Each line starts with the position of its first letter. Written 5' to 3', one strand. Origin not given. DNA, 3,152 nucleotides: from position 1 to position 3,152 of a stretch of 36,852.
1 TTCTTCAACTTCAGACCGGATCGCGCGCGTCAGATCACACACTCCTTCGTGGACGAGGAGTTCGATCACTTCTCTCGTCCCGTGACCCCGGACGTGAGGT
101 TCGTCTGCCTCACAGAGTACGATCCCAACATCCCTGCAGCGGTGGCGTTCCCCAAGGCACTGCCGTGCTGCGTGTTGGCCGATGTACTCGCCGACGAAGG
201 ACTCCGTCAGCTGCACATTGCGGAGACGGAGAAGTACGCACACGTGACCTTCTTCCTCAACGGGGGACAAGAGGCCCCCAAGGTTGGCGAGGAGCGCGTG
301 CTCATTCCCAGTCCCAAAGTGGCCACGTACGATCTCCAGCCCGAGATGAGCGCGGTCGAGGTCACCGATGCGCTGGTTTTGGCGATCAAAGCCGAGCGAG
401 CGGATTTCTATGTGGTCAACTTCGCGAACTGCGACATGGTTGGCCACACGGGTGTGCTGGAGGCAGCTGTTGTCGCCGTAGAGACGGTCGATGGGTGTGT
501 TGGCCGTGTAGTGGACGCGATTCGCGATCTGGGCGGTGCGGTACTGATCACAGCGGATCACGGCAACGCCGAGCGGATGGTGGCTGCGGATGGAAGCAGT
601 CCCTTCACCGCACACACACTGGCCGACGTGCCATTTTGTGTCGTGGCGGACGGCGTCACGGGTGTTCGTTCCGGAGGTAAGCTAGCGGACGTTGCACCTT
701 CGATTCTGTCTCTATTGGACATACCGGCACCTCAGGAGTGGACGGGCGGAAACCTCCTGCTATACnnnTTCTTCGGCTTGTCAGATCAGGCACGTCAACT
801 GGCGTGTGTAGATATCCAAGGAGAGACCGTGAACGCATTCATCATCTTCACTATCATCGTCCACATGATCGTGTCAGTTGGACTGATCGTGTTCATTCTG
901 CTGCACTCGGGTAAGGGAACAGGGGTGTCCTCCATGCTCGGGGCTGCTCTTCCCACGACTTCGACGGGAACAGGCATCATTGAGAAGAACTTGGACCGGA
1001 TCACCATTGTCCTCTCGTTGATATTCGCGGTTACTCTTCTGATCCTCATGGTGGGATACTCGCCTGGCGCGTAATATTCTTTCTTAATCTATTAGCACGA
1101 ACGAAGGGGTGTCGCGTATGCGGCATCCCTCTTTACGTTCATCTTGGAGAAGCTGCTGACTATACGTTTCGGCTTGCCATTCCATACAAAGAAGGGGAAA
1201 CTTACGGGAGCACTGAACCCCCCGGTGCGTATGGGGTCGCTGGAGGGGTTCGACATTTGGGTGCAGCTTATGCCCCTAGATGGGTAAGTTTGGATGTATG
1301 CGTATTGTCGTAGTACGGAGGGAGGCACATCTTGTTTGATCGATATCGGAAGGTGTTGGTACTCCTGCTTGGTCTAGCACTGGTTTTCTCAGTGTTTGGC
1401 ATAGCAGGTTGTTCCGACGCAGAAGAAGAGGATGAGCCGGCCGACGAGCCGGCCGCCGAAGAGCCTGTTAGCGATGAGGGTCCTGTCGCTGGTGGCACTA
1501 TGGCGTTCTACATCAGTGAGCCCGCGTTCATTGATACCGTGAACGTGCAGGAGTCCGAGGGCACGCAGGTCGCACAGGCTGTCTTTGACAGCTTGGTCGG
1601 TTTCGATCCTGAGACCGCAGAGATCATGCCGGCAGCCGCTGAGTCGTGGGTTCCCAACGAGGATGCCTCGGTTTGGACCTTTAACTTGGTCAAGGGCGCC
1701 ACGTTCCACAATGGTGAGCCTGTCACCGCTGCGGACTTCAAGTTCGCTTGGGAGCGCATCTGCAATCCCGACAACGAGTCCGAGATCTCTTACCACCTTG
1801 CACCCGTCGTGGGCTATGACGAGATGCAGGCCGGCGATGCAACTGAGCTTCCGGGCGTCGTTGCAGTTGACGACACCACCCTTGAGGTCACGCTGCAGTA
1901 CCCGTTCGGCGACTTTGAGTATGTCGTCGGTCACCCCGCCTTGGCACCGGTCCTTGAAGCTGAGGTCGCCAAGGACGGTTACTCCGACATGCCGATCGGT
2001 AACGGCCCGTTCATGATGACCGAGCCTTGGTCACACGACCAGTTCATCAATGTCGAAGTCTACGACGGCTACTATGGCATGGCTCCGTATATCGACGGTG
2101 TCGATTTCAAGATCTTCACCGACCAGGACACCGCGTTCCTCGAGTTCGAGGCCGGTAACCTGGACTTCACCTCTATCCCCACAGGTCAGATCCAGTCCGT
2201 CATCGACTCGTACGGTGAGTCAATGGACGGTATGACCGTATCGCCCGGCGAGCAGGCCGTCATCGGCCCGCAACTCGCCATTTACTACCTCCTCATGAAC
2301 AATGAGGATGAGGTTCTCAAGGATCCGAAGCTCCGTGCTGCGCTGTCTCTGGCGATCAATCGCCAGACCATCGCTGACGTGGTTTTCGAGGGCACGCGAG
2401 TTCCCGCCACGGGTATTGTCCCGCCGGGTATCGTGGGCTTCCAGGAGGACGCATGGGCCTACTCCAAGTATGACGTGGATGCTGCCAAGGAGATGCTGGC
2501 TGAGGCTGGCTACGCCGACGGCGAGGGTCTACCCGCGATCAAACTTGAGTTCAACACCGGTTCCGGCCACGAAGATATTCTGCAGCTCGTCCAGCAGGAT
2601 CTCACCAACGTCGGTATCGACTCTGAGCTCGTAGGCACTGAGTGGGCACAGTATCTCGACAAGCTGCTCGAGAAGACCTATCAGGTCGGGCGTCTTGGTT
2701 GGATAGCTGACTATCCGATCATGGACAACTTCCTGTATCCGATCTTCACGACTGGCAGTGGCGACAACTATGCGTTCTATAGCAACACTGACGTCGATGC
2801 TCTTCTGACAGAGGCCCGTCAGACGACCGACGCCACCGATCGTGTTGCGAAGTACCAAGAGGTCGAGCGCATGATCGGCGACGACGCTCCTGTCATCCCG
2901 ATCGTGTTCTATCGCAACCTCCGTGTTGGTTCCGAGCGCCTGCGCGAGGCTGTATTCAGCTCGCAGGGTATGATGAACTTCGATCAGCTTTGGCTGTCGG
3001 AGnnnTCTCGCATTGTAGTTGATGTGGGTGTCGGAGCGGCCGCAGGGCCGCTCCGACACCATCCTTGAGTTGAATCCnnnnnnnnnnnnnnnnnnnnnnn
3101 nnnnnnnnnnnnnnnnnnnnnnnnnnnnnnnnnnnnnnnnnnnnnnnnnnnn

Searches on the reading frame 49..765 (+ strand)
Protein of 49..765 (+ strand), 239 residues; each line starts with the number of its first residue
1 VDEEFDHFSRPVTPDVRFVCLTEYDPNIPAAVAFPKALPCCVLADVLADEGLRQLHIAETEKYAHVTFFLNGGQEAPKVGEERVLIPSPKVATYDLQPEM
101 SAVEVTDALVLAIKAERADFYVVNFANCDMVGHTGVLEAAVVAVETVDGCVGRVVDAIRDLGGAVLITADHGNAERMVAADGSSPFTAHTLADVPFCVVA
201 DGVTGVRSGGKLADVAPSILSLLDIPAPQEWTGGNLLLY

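Call 24: search_protein_families(library=pfam, proteins=[window:49-765:+], max_evalue=0.001)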
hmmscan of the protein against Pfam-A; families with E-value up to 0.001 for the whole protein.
window:49-765:+ (239 aa): 2 families
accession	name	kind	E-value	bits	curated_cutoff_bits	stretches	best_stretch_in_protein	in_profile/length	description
PF01676.23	Metalloenzyme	-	2.4e-56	191.5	24.3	1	44-225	73-250/252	Metalloenzyme superfamily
PF01663.27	Phosphodiest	-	2.1e-05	24.7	23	1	109-174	149-222/342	Type I phosphodiesterase / nucleotide pyrophosphatase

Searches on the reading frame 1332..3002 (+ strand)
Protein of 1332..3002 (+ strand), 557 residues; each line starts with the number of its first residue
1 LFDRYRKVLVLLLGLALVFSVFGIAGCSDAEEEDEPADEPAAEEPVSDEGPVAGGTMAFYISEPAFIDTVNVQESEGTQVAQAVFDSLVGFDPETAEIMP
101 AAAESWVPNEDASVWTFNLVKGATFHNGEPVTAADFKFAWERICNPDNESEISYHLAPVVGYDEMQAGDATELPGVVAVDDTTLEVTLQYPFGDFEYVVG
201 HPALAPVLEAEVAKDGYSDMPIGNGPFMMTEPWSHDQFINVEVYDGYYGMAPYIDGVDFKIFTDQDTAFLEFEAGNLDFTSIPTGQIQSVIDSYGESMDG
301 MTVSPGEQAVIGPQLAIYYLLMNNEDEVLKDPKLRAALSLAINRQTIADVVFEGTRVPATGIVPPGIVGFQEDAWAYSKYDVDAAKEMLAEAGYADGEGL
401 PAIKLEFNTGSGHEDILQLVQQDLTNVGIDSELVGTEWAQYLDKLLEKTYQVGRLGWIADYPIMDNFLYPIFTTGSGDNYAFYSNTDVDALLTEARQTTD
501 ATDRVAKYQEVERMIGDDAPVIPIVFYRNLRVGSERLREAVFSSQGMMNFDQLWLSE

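Call 24: search_protein_families(library=pfam, proteins=[window:1332-3002:+], max_evalue=0.001)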
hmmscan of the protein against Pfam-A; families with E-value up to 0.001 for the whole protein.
window:1332-3002:+ (557 aa): 1 family
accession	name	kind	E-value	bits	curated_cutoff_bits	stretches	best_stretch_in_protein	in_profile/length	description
PF00496.27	SBP_bac_5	-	1.9e-93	313.9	32.4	1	97-477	1-366/368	Bacterial extracellular solute-binding proteins, family 5 Middle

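Call 58: find_encoding_contigs(protein=window:1332-3002:+, flank=10000, max_places=2)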
Protein window:1332-3002:+ (557 aa): 5 contigs read that carry it; 2 places shown.
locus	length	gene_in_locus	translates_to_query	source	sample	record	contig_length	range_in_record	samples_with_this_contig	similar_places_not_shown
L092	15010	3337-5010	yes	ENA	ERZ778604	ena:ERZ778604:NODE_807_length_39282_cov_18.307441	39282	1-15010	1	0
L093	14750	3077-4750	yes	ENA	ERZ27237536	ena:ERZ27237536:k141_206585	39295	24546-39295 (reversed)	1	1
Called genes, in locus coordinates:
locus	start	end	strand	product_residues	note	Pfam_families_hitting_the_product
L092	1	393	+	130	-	?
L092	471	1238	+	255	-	PF00121:TIM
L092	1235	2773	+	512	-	PF01676:Metalloenzyme, PF06415:iPGM_N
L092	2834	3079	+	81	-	PF03840:SecG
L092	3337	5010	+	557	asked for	PF00496:SBP_bac_5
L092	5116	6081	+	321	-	PF19300:BPD_transp_1_N, PF00528:BPD_transp_1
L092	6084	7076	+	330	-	PF12911:OppC_N, PF00528:BPD_transp_1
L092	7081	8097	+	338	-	PF00005:ABC_tran, PF13304:AAA_21, PF08352:oligo_HPY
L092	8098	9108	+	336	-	PF00005:ABC_tran, PF08352:oligo_HPY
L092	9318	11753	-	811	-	PF17159:MASE3, PF00989:PAS, PF08447:PAS_3, PF08448:PAS_4, PF13426:PAS_9, PF01590:GAF, PF13185:GAF_2, PF07228:SpoIIE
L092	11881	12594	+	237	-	-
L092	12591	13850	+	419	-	PF02310:B12-binding, PF04055:Radical_SAM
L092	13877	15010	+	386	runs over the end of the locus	PF00155:Aminotran_1_2, PF01212:Beta_elim_lyase (weak), PF01041:DegT_DnrJ_EryC1, PF01053:Cys_Met_Meta_PP (weak)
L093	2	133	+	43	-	?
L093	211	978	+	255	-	PF00121:TIM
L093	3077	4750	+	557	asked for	PF00496:SBP_bac_5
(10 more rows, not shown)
